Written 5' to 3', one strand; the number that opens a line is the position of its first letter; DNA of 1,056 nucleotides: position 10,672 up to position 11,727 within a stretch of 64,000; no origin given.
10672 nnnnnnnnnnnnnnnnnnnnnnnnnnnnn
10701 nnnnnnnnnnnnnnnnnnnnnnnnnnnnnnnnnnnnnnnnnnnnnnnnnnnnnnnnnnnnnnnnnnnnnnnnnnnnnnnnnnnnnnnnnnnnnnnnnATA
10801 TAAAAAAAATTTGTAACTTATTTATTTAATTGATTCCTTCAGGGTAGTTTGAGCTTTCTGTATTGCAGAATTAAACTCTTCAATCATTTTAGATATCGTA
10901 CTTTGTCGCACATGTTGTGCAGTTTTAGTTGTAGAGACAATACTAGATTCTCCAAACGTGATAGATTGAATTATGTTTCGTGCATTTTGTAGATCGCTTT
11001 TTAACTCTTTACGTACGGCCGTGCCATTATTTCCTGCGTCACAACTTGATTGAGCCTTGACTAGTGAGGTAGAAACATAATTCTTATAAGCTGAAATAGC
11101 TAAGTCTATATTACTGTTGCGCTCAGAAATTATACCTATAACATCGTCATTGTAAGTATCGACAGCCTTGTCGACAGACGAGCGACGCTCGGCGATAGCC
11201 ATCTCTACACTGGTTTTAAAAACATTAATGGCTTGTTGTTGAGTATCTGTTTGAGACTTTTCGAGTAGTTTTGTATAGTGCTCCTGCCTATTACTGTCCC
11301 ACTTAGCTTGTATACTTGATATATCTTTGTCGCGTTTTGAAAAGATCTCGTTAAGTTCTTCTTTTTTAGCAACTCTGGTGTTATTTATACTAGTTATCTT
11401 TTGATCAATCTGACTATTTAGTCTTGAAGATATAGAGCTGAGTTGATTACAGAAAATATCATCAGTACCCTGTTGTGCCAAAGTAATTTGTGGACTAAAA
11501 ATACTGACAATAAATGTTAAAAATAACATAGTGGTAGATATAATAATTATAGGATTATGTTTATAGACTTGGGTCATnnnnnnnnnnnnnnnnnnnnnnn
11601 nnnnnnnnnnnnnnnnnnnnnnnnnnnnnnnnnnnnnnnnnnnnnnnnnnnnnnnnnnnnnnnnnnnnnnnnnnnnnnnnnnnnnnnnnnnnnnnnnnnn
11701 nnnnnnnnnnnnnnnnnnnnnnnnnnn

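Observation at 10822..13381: ECF sigma / anti-sigma / secreted coiled-coil module preceded by SHOCT-domain pair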

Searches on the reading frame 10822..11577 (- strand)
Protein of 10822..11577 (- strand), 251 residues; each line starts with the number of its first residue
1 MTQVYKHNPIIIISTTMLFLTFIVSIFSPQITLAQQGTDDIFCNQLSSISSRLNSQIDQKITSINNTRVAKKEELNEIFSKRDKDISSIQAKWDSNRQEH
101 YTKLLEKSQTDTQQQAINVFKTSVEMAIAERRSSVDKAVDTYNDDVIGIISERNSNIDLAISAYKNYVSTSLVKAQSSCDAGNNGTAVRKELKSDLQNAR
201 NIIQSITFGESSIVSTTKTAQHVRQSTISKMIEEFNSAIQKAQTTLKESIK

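Call 3: search_protein_families(library=pfam, proteins=[window:10822-11577:-], max_evalue=0.1)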
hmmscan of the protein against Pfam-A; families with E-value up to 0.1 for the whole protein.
window:10822-11577:- (251 aa): 0 families

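Call 4: search_protein_families(library=ncbifam, proteins=[window:10822-11577:-], max_evalue=0.1)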
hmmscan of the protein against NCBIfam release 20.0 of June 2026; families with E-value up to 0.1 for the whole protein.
window:10822-11577:- (251 aa): 0 families

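Call 12: find_homologous_proteins(query=window:10822-11577:-, max_evalue=0.01)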
Query window:10822-11577:- (251 aa): 2 proteins with E <= 0.01 among 463 candidates.
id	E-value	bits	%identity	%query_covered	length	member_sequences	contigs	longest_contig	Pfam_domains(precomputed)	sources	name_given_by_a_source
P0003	4.6e-138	476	100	94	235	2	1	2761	-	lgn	-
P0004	2.6e-106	372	75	100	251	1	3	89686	-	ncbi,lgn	-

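Call 33: search_solved_structures(query=A5, max_evalue=10)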
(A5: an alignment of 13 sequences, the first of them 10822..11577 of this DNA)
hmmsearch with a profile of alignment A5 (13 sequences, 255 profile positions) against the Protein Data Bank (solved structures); distinct sequences matched with E-value up to 10: 9.
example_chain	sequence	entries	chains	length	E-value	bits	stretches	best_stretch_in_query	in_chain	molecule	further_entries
8rd8_To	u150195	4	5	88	0.04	16.7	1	108-157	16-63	Small ribosomal subunit protein bS20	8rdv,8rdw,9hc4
4li0_C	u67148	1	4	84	0.083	15.6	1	43-97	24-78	Guanine nucleotide exchange factor for Rab-3A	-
7dgu_A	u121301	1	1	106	0.15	14.8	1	143-204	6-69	de novo designed protein H4A1R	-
7rro_h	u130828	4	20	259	0.16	14.7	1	151-224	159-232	Enkurin, TRPC channel interacting protein | Enkurin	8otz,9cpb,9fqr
4zry_B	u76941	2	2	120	0.17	14.6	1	167-253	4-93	Keratin, type II cytoskeletal 1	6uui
7ung_h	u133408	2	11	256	0.25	14.1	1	151-225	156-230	Enkurin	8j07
6zbi_B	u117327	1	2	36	0.44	13.3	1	185-210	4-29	Sodium/hydrogen exchanger 1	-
1eq1_A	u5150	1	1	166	0.55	13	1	110-252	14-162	APOLIPOPHORIN-III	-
7zet_A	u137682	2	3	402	6.4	9.5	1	156-223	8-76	Clusterin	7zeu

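Call 35: search_protein_families(library=pfam, alignment_id=A5, max_evalue=1)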
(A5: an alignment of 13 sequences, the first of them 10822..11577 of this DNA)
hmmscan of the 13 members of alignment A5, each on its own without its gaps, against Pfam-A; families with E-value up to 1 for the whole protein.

A. member 1, window:10822-11577:- (251 aa): 1 family
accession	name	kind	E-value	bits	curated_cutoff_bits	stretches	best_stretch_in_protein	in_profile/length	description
PF12247.13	MKT1_N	-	0.17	12.7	27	1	89-132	40-83/90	Temperature dependent protein affecting M2 dsRNA replication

B. families by the number of members that match (of 13 scanned): 50 families (the first 25 are shown)
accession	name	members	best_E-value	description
PF01442.23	Apolipoprotein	2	0.00037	Apolipoprotein A1/A4/E domain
PF12729.13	4HB_MCP_1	2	0.0015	Four helix bundle sensory module for signal transduction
PF04119.17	HSP9_HSP12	2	0.012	Heat shock protein 9/12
PF16018.10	Anillin_N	2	0.013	Anillin N-terminus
PF24936.1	DUF7753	2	0.047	Domain of unknown function (DUF7753)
PF08810.16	KapB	2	0.14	Kinase associated protein B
PF14644.12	DUF4456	2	0.21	Domain of unknown function (DUF4456)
PF07464.16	ApoLp-III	2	0.24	Apolipophorin-III precursor (apoLp-III)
PF05008.21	V-SNARE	1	0.0013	Vesicle transport v-SNARE protein N-terminus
PF23379.1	DUF7096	1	0.0014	Domain of unknown function (DUF7096)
PF04513.17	Baculo_PEP_C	1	0.0059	Baculovirus polyhedron envelope protein, PEP, C terminus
PF06810.17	Phage_scaffold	1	0.0079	Phage capsid assembly scaffolding protein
PF14643.11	DUF4455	1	0.019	Domain of unknown function (DUF4455)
PF24850.1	CC_BshC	1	0.021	Bacillithiol biosynthesis BshC, C-terminal coiled-coil domain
PF10455.14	BAR_2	1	0.021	Bin/amphiphysin/Rvs domain for vesicular trafficking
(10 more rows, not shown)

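Call 44: search_protein_representatives(alignment_id=A6)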
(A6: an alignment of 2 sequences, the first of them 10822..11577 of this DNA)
Query: 2 sequences, 251 profile positions. Proteins with E-value up to 0.001 (for the whole library): 1268; up to 1e-10: 842; up to 1e-30: 20. The best 150 are listed.
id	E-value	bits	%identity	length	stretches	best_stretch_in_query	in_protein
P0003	2.0e-144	496.0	-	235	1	17-251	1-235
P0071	5.1e-40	154.0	-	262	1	32-250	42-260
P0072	1.2e-37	146.2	-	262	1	35-251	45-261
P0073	1.4e-35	139.5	-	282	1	43-249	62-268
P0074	8.0e-35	137.0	-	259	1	12-250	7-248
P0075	4.3e-34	134.6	-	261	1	41-249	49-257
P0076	5.6e-33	130.9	-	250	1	23-248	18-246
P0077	5.8e-33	130.9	-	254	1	17-249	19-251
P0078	7.9e-33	130.4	-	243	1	19-248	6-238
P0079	1.7e-32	129.4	-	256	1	8-248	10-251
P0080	6.6e-32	127.4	-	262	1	16-251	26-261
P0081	1.0e-31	126.8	-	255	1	23-248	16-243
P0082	1.6e-31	126.1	-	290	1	35-248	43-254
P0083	1.8e-31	126.0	-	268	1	34-249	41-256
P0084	2.6e-31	125.5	-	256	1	12-251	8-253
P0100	6.4e-29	117.6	-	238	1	37-249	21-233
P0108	5.2e-28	114.7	-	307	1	40-249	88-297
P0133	3.3e-26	108.7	-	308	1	36-248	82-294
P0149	1.3e-25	106.8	-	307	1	20-248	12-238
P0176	2.9e-24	102.4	-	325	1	21-249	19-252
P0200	1.6e-23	100.0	-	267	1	40-248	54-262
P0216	3.2e-23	99.0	-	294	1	35-247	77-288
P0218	3.4e-23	98.9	-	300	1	35-247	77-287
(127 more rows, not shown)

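Call 54: find_encoding_contigs(protein=P0218, flank=4000, max_places=2)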
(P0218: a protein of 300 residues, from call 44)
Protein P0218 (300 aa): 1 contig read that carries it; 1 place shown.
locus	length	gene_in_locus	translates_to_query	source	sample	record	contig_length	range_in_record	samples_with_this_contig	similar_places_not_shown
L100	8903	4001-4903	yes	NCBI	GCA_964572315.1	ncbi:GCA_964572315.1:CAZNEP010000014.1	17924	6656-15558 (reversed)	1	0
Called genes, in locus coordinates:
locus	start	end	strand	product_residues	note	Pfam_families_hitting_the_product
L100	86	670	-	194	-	-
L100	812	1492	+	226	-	PF00072:Response_reg, PF00486:Trans_reg_C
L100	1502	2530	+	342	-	PF00512:HisKA, PF02518:HATPase_c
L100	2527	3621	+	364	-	PF01594:AI-2E_transport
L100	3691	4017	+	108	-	-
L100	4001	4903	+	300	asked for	-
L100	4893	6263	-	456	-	-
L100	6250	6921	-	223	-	PF21537:DUF1980_C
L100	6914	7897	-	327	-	PF03773:ArsP_1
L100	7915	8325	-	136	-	PF01475:FUR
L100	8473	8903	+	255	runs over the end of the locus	PF02535:Zip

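Call 57: predict_structure(alignment_id=A7)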
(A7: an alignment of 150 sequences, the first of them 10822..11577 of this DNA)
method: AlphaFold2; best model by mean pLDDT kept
length: 251 residues; sequences in the alignment: 150
mean_pLDDT: 89.5   pTM: 0.78
mean pLDDT of the five models: 89.5, 88.3, 88.1, 87.9, 87.7
residues with pLDDT >= 90: 204; 70-90: 6; 50-70: 31; < 50: 10
segments of 3 or more residues with pLDDT < 50: 32-36
pLDDT, mean of each block of 10 residues (from residue 1): 49 53 58 56 96 97 97 97 97 98 98 98 98 97 97 94 97 98 95 97 85 91 98 98 98 91
secondary structure, 60 per line:
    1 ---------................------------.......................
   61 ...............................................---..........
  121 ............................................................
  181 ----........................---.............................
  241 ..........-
elements in order: H10-25 H38-107 H111-180 H185-208 H212-250

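Call 61: fold_search(model_id=the predicted structure, library=pdb)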
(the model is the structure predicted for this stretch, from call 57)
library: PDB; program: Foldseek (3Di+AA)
matches with E <= 10: 671; with E <= 0.001: 0
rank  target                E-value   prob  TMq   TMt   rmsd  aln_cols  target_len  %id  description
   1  5i6r                  7.3e-02  0.60  0.26  0.18  21.0       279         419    9  Crystal Structure of srGAP2 F-BARx WT Form-1 (released 2017-08-30)
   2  2v0o_C                8.5e-02  0.66  0.25  0.23  19.4       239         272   13  FCHO2 F-BAR domain (released 2007-06-26)
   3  2d1l_A                1.0e-01  0.75  0.27  0.27  14.5       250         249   12  Structure of F-actin binding domain IMD of MIM (Missing In Metastasis) (released 2006-09-12)
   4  7rro_D9               1.2e-01  0.28  0.19  0.18  49.6       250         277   10  Structure of the 48-nm repeat doublet microtubule from bovine tracheal cilia (released 2021-10-27)
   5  4atm                  1.4e-01  0.97  0.41  0.46   8.9       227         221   10  Crystal structure of the BAR domain of human Amphiphysin, isoform 1 at 1.8 Angstrom resolution featuring increased order (released 2012-05-30)
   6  7sqc_1V               1.4e-01  0.69  0.27  0.30  25.8       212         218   13  Ciliary C1 central pair apparatus isolated from Chlamydomonas reinhardtii (released 2022-04-13)
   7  5xg2                  1.4e-01  0.35  0.21  0.22  45.5       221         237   14  Crystal structure of a coiled-coil segment (residues 345-468 and 694-814) of Pyrococcus yayanosii Smc (released 2017-06-07)
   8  2v0o_A                1.5e-01  0.41  0.22  0.21  18.9       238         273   13  FCHO2 F-BAR domain (released 2007-06-26)
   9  6ixe                  1.5e-01  0.23  0.18  0.21  32.5       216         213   11  Crystal structure of SeMet apo SH3BP5 (I41) (released 2019-03-20)
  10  7sqc_1X               1.7e-01  0.60  0.26  0.28  29.3       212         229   12  Ciliary C1 central pair apparatus isolated from Chlamydomonas reinhardtii (released 2022-04-13)
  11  2fic_B                1.9e-01  0.93  0.37  0.45  16.0       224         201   12  The crystal structure of the BAR domain from human Bin1/Amphiphysin II and its implications for molecular recognition (released 2006-11-14)
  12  2yfa_B                2.1e-01  0.47  0.18  0.19  24.2       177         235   11  X-ray structure of McpS ligand binding domain in complex with malate (released 2012-04-18)
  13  4dcn_D                2.1e-01  0.44  0.24  0.29  14.5       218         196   10  Crystal Structure Analysis of the Arfaptin2 BAR domain in Complex with ARL1 (released 2012-06-13)
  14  2fic_A                2.2e-01  0.91  0.36  0.46  16.6       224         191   13  The crystal structure of the BAR domain from human Bin1/Amphiphysin II and its implications for molecular recognition (released 2006-11-14)
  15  1i49_A                2.3e-01  0.57  0.26  0.31  21.7       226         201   13  CRYSTAL STRUCTURE ANALYSIS OF ARFAPTIN (released 2001-05-16)
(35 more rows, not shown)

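Call 78: list_cluster_members(proteins=[P0071, P0082, P0100, P0108, P0133, P0149, P0176, P0200, P0216, P0218])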
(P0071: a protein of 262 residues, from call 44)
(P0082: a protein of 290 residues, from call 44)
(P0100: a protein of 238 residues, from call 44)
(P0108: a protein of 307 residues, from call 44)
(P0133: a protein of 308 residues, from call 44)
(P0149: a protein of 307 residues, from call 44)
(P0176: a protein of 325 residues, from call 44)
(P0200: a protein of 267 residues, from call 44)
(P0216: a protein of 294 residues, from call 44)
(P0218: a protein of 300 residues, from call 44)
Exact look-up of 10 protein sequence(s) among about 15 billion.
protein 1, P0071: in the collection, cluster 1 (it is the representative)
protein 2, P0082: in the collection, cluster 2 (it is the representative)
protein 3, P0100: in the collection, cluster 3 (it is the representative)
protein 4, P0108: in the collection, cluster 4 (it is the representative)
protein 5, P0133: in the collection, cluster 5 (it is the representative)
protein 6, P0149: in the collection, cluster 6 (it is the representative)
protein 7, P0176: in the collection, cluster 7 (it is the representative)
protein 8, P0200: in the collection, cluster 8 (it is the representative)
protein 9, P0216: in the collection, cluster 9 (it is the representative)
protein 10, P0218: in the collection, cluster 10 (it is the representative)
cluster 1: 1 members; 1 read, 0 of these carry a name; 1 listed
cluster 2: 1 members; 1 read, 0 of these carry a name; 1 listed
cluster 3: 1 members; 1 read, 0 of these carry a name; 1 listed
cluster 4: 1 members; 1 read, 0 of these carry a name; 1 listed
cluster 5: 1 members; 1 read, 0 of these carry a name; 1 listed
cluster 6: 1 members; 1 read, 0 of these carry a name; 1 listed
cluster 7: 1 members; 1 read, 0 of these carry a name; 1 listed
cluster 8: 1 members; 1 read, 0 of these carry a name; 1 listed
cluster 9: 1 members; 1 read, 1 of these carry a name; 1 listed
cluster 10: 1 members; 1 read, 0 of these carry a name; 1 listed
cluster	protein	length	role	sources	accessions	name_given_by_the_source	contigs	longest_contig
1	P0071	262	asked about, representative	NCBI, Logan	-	-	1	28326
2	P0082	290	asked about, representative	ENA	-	-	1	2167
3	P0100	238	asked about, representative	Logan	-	-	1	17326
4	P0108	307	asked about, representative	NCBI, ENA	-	-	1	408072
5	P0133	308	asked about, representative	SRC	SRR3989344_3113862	-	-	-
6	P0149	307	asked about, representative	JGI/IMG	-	-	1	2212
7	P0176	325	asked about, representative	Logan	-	-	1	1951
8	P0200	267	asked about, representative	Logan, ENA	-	-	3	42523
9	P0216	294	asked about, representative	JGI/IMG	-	hypothetical protein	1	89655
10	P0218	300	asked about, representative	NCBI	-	-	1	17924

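Call 79: find_encoding_contigs(protein=P0108, flank=5000, max_places=1)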
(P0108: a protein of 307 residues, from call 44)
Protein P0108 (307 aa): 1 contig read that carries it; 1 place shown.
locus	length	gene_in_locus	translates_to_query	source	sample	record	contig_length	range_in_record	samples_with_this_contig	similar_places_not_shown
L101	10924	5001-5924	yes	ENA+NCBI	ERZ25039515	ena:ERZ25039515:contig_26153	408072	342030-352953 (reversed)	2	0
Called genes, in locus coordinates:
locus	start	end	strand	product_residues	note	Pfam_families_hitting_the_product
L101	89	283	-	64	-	-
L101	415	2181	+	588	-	PF13229:Beta_helix (weak)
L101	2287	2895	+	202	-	PF00334:NDK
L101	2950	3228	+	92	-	-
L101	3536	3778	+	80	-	-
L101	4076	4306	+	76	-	-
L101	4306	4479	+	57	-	-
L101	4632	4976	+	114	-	-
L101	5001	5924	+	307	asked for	-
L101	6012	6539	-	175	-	-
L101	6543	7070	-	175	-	-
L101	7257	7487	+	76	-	-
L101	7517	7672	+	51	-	-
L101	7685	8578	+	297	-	PF00215:OMPdecase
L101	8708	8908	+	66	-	-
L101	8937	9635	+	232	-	PF00156:Pribosyltran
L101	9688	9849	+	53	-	-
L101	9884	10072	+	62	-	-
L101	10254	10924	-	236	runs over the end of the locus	PF03162:Y_phosphatase2, PF22741:PTP-NADK, PF22784:PTP-SAK, PF22785:Tc-R-P, PF14566:PTPlike_phytase, PF00782:DSPc (weak)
